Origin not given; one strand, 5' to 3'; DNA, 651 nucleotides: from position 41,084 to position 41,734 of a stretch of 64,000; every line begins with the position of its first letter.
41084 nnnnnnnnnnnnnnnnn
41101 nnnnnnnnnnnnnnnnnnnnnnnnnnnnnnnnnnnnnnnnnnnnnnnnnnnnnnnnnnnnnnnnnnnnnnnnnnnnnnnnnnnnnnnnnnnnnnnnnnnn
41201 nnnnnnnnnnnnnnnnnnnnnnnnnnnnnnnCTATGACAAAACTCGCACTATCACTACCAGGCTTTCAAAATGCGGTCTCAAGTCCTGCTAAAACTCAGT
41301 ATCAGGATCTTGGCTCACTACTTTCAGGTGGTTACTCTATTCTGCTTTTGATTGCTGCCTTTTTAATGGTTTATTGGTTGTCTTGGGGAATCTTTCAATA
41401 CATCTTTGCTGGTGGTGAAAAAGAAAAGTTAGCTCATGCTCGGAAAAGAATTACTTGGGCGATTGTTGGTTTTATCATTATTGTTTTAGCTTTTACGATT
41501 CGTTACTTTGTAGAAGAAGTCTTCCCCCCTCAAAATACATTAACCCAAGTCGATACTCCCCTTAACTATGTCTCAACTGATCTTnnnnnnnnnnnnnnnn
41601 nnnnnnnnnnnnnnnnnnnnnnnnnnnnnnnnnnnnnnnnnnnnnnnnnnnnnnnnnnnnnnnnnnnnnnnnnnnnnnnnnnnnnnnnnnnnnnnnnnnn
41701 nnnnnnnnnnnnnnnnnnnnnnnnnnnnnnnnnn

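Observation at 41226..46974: Perfect 415-bp identity at the 5' ends of two otherwise divergent pilin-like fusion genes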

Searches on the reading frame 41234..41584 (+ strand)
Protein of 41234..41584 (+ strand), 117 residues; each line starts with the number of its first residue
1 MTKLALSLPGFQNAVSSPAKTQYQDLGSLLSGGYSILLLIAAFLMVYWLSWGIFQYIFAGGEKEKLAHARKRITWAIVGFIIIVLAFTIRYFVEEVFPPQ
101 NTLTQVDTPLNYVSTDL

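Call 17: find_homologous_proteins(query=window:41234-41584:+)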
Query seq(117 aa) (117 aa): 39 proteins with E <= 0.001 among 54 candidates.
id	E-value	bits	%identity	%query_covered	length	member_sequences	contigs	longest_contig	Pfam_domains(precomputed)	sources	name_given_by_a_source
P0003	3.3e-52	193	84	93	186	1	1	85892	PF18895.6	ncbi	-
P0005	7.4e-29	118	53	92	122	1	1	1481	PF18895.6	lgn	-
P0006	6.9e-28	115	51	93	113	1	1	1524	PF18895.6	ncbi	-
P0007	5.5e-27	112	47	93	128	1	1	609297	PF18895.6,PF06664.18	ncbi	-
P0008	5.8e-27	112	55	93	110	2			PF18895.6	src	-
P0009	1.5e-26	110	50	95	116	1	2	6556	PF18895.6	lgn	-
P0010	3.9e-26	109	52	85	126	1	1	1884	PF18895.6,PF06664.18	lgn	-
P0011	7.2e-26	108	42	92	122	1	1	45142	-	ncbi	-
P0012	8.3e-26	108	51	84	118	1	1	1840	PF18895.6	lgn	-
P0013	1.5e-25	107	48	94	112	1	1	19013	PF18895.6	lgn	-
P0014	1.6e-25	107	52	91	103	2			PF18895.6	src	-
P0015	2.0e-25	107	46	94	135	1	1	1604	PF18895.6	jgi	jgi:hypothetical protein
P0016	2.8e-25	106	50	98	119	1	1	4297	PF18895.6,PF06664.18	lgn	-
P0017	3.4e-25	106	52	95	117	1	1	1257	PF18895.6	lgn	-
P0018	4.0e-25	106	53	78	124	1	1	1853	PF18895.6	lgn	-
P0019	5.3e-25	105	48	93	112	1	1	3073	PF18895.6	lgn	-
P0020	5.7e-25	105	46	93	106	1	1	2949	PF18895.6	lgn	-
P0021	8.7e-25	105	48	90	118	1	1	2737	PF18895.6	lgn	-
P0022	1.0e-24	105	47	93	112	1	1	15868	PF18895.6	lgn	-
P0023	1.6e-24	104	50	79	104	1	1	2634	PF18895.6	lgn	-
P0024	2.0e-24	104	46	91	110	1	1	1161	PF18895.6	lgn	-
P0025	3.9e-24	103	49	91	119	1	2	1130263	PF18895.6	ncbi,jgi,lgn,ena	ncbi:MAG: pilin [Microgenomates group bacterium]|jgi:hypothetical protein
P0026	4.4e-24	103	50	82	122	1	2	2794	PF18895.6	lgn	-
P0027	5.1e-24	102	59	65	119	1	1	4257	PF18895.6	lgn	-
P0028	8.0e-24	102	55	92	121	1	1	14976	PF18895.6,PF06664.18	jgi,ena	-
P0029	3.4e-23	100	47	91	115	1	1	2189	PF18895.6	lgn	-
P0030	9.2e-23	98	46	93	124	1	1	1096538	PF18895.6,PF06664.18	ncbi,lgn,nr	ncbi:MAG: pilin [Candidatus Daviesbacteria bacterium]|nr:pilin [Candidatus Daviesbacteria bacterium]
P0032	2.3e-22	97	49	82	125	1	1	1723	PF18895.6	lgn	-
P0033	3.6e-22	96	50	79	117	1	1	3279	PF18895.6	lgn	-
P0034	5.9e-22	96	46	93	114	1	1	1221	PF18895.6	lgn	-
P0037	1.6e-20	91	47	77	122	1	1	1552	PF18895.6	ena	-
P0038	2.9e-20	90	51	74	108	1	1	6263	PF18895.6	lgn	-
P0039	1.6e-19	88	43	93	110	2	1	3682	PF18895.6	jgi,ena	-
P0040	3.1e-19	87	42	93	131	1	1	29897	PF18895.6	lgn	-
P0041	9.2e-19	85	58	62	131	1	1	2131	PF18895.6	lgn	-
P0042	4.8e-14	70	49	61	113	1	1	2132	PF18895.6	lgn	-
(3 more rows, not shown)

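Call 19: find_encoding_contigs(protein=P0007, flank=10000, max_places=2)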
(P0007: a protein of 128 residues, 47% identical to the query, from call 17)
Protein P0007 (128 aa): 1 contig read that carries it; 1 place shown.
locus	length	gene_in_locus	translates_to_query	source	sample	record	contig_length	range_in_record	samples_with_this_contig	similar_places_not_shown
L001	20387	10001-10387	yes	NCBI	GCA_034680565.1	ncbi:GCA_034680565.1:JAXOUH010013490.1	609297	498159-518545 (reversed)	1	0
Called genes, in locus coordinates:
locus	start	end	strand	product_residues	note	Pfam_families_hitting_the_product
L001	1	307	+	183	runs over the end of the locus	-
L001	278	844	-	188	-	PF01728:FtsJ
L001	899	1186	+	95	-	-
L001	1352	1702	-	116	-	-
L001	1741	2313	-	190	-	-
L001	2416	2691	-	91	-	PF01844:HNH (weak)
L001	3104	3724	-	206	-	PF00156:Pribosyltran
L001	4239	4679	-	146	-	PF01668:SmpB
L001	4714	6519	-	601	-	-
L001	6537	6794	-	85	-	PF18901:DUF5657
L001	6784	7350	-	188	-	-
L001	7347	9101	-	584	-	PF08486:SpoIID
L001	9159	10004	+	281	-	PF18895:T4SS_pilin (weak)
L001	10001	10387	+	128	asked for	PF06664:WLS-like_TM (weak), PF18895:T4SS_pilin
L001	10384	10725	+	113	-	-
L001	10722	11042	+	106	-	PF18895:T4SS_pilin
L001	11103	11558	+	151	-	PF18895:T4SS_pilin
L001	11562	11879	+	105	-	PF18895:T4SS_pilin (weak)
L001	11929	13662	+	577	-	-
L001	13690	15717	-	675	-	-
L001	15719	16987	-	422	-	-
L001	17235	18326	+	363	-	PF12666:PrgI (weak), PF13620:CarboxypepD_reg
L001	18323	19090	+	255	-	PF26593:TraC-like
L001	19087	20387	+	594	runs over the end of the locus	PF19044:P-loop_TraG, PF01935:DUF87 (weak), PF12846:AAA_10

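Call 20: find_encoding_contigs(protein=P0030, flank=10000, max_places=2)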
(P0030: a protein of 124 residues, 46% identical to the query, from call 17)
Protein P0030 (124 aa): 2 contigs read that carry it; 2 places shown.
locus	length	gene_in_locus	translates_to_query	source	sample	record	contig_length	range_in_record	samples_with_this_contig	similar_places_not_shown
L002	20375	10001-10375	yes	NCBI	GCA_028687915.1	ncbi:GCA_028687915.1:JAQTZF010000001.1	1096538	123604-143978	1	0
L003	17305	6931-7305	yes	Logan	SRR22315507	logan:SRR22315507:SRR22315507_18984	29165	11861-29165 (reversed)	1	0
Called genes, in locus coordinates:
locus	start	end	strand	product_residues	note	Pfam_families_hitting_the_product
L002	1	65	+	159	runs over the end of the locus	PF13302:Acetyltransf_3 (weak), PF13420:Acetyltransf_4 (weak), PF00583:Acetyltransf_1, PF13673:Acetyltransf_10, PF13508:Acetyltransf_7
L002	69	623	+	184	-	PF01928:CYTH (weak)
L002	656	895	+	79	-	PF18893:DUF5652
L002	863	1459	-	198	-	PF01728:FtsJ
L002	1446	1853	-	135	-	PF00293:NUDIX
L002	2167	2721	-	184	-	-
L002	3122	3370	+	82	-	-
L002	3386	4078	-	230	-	PF00156:Pribosyltran (weak)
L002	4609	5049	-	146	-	PF01668:SmpB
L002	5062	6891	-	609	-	-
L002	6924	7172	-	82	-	PF18901:DUF5657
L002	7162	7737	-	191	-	-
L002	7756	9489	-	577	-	PF08486:SpoIID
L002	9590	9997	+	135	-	PF18895:T4SS_pilin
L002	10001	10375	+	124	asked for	PF06664:WLS-like_TM (weak), PF18895:T4SS_pilin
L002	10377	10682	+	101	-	PF18895:T4SS_pilin (weak)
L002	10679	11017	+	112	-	PF18895:T4SS_pilin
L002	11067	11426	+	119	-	PF18895:T4SS_pilin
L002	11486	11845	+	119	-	PF18895:T4SS_pilin (weak)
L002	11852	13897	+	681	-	-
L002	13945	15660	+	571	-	-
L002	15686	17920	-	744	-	-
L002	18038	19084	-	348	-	-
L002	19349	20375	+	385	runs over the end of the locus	PF12666:PrgI (weak), PF13620:CarboxypepD_reg (weak)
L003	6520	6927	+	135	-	PF18895:T4SS_pilin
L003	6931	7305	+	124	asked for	PF06664:WLS-like_TM (weak), PF18895:T4SS_pilin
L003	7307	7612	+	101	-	PF18895:T4SS_pilin (weak)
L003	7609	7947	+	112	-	PF18895:T4SS_pilin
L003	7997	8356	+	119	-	PF18895:T4SS_pilin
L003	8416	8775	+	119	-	PF18895:T4SS_pilin (weak)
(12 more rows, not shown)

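Call 67: search_solved_structures(query=window:41234-41584:+, max_evalue=10)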
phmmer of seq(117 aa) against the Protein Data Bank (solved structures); distinct sequences matched with E-value up to 10: 1.
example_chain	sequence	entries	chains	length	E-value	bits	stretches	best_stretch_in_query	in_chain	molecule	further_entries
8owt_AAA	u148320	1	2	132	0.98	12.7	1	14-60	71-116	Nanobody A8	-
